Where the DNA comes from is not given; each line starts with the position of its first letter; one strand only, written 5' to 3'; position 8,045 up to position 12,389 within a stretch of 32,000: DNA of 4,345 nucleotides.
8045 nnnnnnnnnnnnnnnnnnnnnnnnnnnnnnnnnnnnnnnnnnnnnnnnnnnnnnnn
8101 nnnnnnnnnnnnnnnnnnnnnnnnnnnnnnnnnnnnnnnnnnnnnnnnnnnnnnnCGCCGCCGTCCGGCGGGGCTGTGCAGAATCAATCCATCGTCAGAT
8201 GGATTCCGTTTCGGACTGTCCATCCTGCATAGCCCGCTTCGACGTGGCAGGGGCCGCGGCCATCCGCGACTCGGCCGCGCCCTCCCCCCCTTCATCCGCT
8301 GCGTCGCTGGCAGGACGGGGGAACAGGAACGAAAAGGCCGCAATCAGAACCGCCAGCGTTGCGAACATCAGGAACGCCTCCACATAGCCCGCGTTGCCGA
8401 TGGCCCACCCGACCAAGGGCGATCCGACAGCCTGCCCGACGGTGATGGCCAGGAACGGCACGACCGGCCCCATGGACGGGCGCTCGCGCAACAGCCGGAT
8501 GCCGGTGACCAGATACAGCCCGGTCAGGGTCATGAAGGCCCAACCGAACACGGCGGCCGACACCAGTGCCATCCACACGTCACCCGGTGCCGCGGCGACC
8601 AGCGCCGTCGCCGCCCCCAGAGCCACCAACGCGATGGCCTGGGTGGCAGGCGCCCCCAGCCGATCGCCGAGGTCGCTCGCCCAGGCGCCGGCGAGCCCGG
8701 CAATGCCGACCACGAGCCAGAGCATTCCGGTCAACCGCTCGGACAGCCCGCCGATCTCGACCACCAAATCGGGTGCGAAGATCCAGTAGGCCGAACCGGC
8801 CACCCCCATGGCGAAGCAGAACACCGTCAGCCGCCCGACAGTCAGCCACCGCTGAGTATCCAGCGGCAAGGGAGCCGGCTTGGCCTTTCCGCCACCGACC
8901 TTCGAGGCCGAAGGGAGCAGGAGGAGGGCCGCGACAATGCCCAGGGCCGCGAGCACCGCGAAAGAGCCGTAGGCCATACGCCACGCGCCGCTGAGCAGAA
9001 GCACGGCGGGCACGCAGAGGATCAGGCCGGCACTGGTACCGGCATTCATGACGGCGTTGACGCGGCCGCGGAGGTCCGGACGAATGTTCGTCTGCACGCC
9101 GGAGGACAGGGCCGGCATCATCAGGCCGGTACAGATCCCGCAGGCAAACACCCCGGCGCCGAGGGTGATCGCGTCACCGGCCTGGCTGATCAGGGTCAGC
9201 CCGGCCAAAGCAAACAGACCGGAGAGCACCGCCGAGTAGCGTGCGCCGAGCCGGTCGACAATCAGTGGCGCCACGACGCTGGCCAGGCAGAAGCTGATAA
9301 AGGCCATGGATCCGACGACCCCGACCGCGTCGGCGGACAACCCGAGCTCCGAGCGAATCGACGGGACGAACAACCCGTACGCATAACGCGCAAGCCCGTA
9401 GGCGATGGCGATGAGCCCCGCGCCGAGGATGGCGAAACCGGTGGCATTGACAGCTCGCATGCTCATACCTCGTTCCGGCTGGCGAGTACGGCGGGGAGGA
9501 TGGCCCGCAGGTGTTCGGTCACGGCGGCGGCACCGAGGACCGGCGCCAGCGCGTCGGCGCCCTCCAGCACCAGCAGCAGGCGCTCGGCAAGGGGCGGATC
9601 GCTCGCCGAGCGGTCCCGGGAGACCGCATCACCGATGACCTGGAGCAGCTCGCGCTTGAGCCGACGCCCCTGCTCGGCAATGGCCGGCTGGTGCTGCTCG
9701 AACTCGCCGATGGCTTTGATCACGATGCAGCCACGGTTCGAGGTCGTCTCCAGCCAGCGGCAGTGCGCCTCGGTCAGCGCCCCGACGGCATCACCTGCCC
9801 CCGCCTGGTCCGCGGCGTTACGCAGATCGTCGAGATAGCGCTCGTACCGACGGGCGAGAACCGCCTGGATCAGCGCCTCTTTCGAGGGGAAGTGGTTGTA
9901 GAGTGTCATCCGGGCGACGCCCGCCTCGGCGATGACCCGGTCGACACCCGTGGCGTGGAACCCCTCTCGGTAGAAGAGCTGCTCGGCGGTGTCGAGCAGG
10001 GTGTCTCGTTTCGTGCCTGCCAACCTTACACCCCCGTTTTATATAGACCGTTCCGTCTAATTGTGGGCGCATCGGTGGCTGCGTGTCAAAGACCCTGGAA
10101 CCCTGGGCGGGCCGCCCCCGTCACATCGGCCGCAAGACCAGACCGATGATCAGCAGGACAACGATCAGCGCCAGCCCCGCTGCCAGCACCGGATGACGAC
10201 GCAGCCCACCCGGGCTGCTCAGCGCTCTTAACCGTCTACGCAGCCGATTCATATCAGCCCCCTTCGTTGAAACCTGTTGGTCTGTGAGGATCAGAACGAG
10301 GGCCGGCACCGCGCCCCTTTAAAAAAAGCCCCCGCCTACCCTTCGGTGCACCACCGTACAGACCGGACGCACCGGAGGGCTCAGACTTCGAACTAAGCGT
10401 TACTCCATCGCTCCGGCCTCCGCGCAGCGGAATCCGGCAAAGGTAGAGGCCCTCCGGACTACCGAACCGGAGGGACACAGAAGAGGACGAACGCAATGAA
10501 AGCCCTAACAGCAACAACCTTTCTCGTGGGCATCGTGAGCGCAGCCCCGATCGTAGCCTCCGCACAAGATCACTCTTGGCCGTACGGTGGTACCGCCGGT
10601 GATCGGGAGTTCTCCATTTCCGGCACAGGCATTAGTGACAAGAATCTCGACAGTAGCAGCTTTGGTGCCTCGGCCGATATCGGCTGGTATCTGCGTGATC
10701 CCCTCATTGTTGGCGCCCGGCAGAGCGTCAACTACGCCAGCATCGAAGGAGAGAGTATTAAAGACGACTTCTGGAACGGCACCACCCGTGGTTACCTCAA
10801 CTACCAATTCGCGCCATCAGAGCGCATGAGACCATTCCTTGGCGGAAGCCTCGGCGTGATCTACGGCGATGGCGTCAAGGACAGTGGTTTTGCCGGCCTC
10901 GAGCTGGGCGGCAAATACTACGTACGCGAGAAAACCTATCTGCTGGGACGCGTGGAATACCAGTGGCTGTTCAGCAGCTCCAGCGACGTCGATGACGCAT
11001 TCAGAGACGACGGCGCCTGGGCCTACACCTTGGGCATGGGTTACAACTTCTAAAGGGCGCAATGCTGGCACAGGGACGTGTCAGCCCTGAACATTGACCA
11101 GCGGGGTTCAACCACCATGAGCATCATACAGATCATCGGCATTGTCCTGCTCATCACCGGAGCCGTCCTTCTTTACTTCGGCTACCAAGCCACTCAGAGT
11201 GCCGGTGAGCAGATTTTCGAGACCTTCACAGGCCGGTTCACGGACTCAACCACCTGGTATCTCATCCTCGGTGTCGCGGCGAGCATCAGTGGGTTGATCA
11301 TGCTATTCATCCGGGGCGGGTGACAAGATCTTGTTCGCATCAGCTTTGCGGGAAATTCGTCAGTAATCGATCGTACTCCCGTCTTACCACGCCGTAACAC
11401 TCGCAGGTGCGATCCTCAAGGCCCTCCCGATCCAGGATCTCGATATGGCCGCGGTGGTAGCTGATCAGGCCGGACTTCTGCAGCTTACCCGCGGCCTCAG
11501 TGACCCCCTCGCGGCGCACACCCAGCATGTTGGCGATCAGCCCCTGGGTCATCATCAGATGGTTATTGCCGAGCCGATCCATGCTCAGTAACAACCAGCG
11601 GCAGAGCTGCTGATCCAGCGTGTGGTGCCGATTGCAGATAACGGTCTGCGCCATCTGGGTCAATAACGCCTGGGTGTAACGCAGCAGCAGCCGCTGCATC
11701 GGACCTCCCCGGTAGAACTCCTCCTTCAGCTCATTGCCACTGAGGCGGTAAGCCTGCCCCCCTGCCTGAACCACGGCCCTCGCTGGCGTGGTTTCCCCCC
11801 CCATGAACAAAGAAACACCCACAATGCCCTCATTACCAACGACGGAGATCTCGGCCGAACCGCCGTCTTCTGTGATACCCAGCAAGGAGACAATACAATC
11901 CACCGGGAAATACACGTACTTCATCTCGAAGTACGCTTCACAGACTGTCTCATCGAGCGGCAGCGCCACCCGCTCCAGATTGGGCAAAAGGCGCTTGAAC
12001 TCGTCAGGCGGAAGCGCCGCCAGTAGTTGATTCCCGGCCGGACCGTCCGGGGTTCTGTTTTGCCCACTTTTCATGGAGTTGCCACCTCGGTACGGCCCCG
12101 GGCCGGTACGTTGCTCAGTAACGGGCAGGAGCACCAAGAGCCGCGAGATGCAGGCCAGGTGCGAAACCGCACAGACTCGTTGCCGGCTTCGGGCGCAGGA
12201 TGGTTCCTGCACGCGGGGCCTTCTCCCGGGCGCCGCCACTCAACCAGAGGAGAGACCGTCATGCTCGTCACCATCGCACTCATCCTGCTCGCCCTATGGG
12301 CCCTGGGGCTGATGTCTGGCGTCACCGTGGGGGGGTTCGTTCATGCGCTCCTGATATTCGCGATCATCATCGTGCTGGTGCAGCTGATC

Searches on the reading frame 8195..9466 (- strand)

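Call 11: search_protein_families(library=ncbifam, proteins=[window:8195-9466:-], max_evalue=0.01)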
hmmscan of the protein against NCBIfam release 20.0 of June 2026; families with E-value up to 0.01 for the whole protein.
window:8195-9466:- (423 aa): 7 families
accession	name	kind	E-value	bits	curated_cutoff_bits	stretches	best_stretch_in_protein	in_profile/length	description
TIGR00893.1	2A0114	subfamily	6.9e-12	45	395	1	21-184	5-169/399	D-galactonate transporter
TIGR00881.1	2A0104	subfamily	5.7e-10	38.8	407.75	1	21-184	5-168/379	phosphoglycerate transporter protein PgtP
NF049980.1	SfMCT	equivalog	8.7e-08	31.2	320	1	13-187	5-174/378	L-lactate MFS transporter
TIGR00896.1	CynX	subfamily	7.7e-07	28.5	406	1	17-261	6-249/355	CynX/NimT family MFS transporter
TIGR04259.1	oxa_formateAnti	equivalog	4.8e-06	25.7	335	1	26-188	18-183/405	oxalate/formate MFS antiporter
NF002921.0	PRK03545.1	equivalog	0.00017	20.7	401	1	138-328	140-326/396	sugar transporter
NF008661.1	PRK11663.1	subfamily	0.0016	17.5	564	1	23-183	42-201/439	MFS transporter family glucose-6-phosphate receptor UhpC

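Call 12: search_protein_families(library=pfam, proteins=[window:8195-9466:-], max_evalue=0.01)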
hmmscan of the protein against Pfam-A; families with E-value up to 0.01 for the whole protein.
window:8195-9466:- (423 aa): 2 families
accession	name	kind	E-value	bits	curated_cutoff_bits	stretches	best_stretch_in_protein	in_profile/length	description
PF07690.21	MFS_1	-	2.8e-29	102.6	33.4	2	18-321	3-318/347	Major Facilitator Superfamily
PF06779.20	MFS_4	-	7.7e-18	65.4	26.3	1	20-377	2-360/364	Uncharacterised MFS-type transporter YbfB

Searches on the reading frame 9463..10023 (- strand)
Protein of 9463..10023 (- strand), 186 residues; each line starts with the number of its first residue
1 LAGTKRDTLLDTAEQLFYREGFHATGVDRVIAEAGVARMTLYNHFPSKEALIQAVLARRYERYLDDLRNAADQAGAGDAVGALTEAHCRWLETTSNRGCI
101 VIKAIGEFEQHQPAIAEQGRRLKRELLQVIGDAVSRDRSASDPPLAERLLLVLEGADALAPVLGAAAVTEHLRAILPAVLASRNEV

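Call 11: search_protein_families(library=ncbifam, proteins=[window:9463-10023:-], max_evalue=0.01)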
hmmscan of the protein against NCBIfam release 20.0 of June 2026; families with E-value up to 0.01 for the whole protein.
window:9463-10023:- (186 aa): 24 families
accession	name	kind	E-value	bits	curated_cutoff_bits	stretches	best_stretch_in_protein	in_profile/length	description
NF053731.1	TransRegFasRMycb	equivalog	5.7e-14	52.4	330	1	5-146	12-150/199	HTH-type transcriptional activator FasR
NF050111.1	TransRegSACE7040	equivalog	2.4e-13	50.4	250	1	5-139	2-134/186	SACE_7040 family transcriptional regulator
NF041196.1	ScbR_bind_reg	equivalog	3.8e-12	46.8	150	1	6-93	8-96/191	ScbR family autoregulator-binding transcription factor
NF058643.1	TranRegCurRPseudo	equivalog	2.4e-11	43.6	300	1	5-105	8-111/193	TetR family transcriptional repressor CurR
NF053516.1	TranRepPrsAVib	equivalog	1e-10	41.8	300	1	5-73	7-75/208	TetR family transcriptional repressor PsrA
TIGR03968.1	mycofact_TetR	equivalog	5.2e-10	39.2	224.9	1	3-75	8-76/190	mycofactocin system transcriptional regulator MftR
NF051852.1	efflux_TF_MtrR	exception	6.7e-10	39.1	280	1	5-75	11-81/205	multidrug efflux system transcriptional repressor MtrR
TIGR03613.1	RutR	equivalog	1.8e-09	37.7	368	1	4-86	8-90/202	pyrimidine utilization regulatory protein R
NF011584.0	PRK15008.1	equivalog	7.4e-09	35.8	230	1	3-70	17-84/212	HTH-type transcriptional regulator RutR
NF037937.1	septum_RefZ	equivalog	1.3e-08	35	180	1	7-86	2-81/195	forespore capture DNA-binding protein RefZ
NF053878.1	FATransRegFadRBac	equivalog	1.3e-08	34.8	200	1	4-134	3-131/190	fatty acid metabolism transcriptional regulator FadR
NF051457.1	acryl_TF_AcuR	equivalog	3.7e-08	32.9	247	1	5-116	18-128/204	acrylate utilization transcriptional regulator AcuR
NF033703.1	transcr_KstR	equivalog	1.4e-06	28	280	1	5-67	8-70/185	cholesterol catabolism transcriptional regulator KstR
NF007949.0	PRK10668.1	equivalog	4e-06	26.5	271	1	5-68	12-74/216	multidrug efflux transporter transcriptional repressor AcrR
NF011572.0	PRK14996.1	equivalog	8.4e-06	25.8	144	1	5-69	9-72/192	TetR family transcriptional regulator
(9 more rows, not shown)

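Call 12: search_protein_families(library=pfam, proteins=[window:9463-10023:-], max_evalue=0.01)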
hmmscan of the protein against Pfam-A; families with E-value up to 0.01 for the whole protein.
window:9463-10023:- (186 aa): 2 families
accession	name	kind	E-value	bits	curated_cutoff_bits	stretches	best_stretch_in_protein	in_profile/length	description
PF00440.29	TetR_N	-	3.6e-17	62.3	24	1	9-55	1-47/47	Bacterial regulatory proteins, tetR family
PF16925.10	TetR_C_13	-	0.002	18.9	27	1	80-174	5-107/109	Tetracyclin repressor-like, C-terminal domain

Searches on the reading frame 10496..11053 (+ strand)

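Call 11: search_protein_families(library=ncbifam, proteins=[window:10496-11053:+], max_evalue=0.01)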
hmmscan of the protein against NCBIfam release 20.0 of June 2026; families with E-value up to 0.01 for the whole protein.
window:10496-11053:+ (185 aa): 0 families

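Call 12: search_protein_families(library=pfam, proteins=[window:10496-11053:+], max_evalue=0.01)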
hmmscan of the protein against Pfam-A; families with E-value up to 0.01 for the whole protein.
window:10496-11053:+ (185 aa): 1 family
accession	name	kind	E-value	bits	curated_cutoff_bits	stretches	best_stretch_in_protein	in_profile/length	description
PF13505.12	OMP_b-brl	-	3.9e-06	27.6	28.7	1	10-185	5-175/175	Outer membrane protein beta-barrel domain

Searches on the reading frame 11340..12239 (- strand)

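Call 11: search_protein_families(library=ncbifam, proteins=[window:11340-12239:-], max_evalue=0.01)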
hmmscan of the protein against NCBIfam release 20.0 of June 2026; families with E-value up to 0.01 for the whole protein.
window:11340-12239:- (299 aa): 2 families
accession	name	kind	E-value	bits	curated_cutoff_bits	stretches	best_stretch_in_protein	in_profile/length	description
NF008365.0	PRK11161.1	subfamily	0.0024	17.2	228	1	227-276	192-241/250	fumarate/nitrate reduction transcriptional regulator Fnr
NF010499.0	PRK13918.1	equivalog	0.0036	16.8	274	1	221-276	144-199/205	CRP/FNR family transcriptional regulator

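Call 12: search_protein_families(library=pfam, proteins=[window:11340-12239:-], max_evalue=0.01)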
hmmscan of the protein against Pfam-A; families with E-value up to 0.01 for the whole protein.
window:11340-12239:- (299 aa): 3 families
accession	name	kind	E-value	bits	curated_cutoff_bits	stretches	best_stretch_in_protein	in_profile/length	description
PF13545.12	HTH_Crp_2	-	5.8e-16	58.7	27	1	210-276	1-69/70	Crp-like helix-turn-helix domain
PF00027.35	cNMP_binding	-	1.3e-05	25.5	27.5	1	93-173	4-84/89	Cyclic nucleotide-binding domain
PF12802.13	MarR_2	-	0.0042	17.6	27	1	224-260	18-51/61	MarR family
